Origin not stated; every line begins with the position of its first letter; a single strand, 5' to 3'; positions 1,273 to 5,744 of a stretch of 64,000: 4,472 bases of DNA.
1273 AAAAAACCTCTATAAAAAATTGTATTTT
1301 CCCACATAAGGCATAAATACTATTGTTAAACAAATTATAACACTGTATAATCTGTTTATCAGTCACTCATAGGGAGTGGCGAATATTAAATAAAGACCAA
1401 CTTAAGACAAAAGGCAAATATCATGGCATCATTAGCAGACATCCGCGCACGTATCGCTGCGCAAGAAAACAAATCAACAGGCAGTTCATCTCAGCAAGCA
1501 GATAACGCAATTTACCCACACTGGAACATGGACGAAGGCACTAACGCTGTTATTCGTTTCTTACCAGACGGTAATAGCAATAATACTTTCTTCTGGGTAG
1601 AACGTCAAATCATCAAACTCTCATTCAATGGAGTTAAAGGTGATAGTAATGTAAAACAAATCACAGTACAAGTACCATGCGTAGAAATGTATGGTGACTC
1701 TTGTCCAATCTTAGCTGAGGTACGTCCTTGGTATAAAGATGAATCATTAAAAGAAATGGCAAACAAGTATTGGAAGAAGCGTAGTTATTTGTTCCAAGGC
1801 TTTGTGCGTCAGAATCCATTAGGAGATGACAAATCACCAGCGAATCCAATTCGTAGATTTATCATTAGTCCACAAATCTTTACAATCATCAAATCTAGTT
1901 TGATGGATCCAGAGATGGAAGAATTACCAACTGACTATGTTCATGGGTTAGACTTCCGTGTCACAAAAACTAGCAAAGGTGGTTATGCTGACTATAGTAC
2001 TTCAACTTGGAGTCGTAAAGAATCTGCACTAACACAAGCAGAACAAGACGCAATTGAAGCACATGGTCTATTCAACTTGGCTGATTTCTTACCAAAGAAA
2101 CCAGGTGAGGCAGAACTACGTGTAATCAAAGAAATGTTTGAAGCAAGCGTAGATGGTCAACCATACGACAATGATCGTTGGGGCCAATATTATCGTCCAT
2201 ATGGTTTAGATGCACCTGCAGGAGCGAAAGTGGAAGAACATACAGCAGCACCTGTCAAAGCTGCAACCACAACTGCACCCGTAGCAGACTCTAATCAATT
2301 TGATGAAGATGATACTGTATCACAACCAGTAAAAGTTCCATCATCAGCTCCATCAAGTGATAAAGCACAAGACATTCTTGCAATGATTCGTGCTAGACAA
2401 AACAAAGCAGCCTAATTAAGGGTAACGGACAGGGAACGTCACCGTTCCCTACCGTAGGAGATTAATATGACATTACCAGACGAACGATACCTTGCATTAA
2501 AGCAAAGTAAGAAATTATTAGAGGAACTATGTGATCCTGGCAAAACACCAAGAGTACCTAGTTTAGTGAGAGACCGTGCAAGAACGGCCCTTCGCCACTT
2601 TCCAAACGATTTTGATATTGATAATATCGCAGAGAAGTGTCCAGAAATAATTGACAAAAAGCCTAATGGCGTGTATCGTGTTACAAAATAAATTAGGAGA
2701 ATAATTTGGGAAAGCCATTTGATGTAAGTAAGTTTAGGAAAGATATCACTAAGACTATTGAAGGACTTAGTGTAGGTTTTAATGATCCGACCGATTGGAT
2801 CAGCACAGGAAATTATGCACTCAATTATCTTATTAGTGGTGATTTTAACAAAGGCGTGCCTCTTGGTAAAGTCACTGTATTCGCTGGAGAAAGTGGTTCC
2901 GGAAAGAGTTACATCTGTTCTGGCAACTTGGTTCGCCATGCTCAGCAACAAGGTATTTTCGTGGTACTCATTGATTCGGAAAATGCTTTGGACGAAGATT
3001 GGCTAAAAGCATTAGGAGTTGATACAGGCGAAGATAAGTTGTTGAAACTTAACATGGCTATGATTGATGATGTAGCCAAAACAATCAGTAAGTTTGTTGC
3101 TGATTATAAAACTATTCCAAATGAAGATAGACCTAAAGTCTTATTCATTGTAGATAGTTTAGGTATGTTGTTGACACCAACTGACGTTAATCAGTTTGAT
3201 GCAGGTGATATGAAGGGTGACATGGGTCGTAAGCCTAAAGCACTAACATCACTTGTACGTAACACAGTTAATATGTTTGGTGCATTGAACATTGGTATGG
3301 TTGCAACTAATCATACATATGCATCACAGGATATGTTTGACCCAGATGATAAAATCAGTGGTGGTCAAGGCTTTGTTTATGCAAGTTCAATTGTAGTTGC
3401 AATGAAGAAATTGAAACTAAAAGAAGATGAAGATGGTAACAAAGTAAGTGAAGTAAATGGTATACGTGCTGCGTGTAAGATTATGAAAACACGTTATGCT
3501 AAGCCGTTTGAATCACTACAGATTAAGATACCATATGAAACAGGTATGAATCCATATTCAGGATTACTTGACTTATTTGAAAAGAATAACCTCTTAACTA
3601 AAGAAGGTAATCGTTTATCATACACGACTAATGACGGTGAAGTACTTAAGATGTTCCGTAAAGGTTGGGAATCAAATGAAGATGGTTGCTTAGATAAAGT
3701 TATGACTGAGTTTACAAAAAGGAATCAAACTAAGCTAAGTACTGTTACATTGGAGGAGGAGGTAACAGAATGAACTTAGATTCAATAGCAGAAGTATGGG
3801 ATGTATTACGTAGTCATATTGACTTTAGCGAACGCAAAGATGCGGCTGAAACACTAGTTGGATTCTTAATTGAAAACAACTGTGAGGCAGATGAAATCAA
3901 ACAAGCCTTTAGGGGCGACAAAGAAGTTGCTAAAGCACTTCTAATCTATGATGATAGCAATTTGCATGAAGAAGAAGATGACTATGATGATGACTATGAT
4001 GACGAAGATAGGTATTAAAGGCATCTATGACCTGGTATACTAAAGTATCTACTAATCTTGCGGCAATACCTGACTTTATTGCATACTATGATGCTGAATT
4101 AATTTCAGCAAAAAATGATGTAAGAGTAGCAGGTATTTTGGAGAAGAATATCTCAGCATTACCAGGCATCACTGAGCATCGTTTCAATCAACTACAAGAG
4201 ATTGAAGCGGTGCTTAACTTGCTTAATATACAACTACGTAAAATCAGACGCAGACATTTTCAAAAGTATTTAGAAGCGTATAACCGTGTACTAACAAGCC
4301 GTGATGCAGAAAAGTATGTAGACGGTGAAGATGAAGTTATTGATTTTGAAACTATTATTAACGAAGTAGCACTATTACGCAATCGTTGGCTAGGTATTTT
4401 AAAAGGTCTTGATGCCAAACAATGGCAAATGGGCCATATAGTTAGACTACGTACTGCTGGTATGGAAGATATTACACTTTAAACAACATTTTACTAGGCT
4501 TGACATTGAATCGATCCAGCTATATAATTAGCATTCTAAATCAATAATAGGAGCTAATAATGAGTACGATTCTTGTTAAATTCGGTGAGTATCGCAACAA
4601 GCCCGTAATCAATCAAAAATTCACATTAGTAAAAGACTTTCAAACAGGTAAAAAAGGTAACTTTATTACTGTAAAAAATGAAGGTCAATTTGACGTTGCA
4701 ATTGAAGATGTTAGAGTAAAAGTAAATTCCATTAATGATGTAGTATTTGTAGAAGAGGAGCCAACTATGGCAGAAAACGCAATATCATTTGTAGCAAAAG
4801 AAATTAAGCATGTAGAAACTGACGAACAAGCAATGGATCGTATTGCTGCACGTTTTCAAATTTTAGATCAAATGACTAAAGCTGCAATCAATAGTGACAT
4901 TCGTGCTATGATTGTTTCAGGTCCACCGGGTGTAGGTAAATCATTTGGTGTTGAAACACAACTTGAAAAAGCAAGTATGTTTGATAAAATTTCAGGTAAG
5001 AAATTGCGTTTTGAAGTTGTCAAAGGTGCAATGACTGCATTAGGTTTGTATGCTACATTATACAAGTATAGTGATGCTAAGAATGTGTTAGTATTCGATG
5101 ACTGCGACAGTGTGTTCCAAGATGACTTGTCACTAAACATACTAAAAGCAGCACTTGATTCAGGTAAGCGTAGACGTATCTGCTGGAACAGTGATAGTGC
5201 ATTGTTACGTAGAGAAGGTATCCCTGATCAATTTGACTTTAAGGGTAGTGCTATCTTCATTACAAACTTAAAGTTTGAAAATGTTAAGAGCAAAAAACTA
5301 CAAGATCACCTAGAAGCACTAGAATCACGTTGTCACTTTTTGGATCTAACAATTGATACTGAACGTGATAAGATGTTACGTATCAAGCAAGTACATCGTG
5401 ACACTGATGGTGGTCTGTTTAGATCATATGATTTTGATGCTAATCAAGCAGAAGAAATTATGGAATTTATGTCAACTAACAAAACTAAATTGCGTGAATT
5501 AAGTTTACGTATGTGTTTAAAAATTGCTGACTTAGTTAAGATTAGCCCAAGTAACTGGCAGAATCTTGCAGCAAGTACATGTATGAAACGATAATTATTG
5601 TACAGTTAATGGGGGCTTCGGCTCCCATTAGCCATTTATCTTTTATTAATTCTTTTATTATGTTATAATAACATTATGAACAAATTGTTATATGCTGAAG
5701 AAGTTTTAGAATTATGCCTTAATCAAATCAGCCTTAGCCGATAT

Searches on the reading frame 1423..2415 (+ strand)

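Call 39: search_protein_families(library=phrogs, proteins=[window:1423-2415:+], max_evalue=0.00001)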
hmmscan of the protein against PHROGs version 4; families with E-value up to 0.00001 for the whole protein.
window:1423-2415:+ (330 aa): 2 families
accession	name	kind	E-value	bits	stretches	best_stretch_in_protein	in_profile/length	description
phrog_1192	-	DNA, RNA and nucleotide metabolism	2.3e-69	235.4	1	1-323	2-324/326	single strand DNA binding protein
phrog_224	-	DNA, RNA and nucleotide metabolism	7.1e-10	40.2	1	5-212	15-213/318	single strand DNA binding protein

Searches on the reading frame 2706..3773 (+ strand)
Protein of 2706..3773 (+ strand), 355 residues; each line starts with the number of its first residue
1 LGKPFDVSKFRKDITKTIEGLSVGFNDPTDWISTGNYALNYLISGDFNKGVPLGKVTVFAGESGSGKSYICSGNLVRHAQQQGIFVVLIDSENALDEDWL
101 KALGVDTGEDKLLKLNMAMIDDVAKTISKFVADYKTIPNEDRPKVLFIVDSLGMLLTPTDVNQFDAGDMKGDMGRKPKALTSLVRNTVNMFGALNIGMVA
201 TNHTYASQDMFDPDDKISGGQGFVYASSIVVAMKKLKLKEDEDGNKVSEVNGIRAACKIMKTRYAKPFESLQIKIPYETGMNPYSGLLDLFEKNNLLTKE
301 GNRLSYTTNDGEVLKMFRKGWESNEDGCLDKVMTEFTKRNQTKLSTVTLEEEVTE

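Call 39: search_protein_families(library=phrogs, proteins=[window:2706-3773:+], max_evalue=0.00001)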
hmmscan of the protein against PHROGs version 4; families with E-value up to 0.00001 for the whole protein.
window:2706-3773:+ (355 aa): 3 families
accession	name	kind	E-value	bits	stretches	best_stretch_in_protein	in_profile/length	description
phrog_97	-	other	1.7e-70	239.7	2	4-247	17-265/506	UvsX-like recombinase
phrog_8337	-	DNA, RNA and nucleotide metabolism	6.9e-25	89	1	25-237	43-245/273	DNA repair protein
phrog_17958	-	moron, auxiliary metabolic gene and host takeover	3.6e-07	29.8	1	29-231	307-503/682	FtsK/SpoIIIE-like protein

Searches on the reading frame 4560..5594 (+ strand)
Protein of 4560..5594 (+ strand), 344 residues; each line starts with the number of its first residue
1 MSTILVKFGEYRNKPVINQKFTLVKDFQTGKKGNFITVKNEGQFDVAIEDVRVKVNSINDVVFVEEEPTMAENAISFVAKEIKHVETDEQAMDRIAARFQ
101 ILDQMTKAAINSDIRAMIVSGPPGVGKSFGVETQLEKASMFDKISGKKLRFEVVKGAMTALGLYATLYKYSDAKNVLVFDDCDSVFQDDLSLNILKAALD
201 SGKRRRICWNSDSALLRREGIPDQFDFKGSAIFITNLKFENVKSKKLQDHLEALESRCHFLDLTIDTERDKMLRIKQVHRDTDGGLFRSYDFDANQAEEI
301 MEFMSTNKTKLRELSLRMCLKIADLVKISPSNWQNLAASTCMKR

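Call 39: search_protein_families(library=phrogs, proteins=[window:4560-5594:+], max_evalue=0.00001)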
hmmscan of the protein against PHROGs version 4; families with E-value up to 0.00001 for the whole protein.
window:4560-5594:+ (344 aa): 1 family
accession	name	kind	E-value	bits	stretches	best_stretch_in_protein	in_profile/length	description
phrog_1250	-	unknown function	2.1e-88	297.5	1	1-343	1-327/327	unknown function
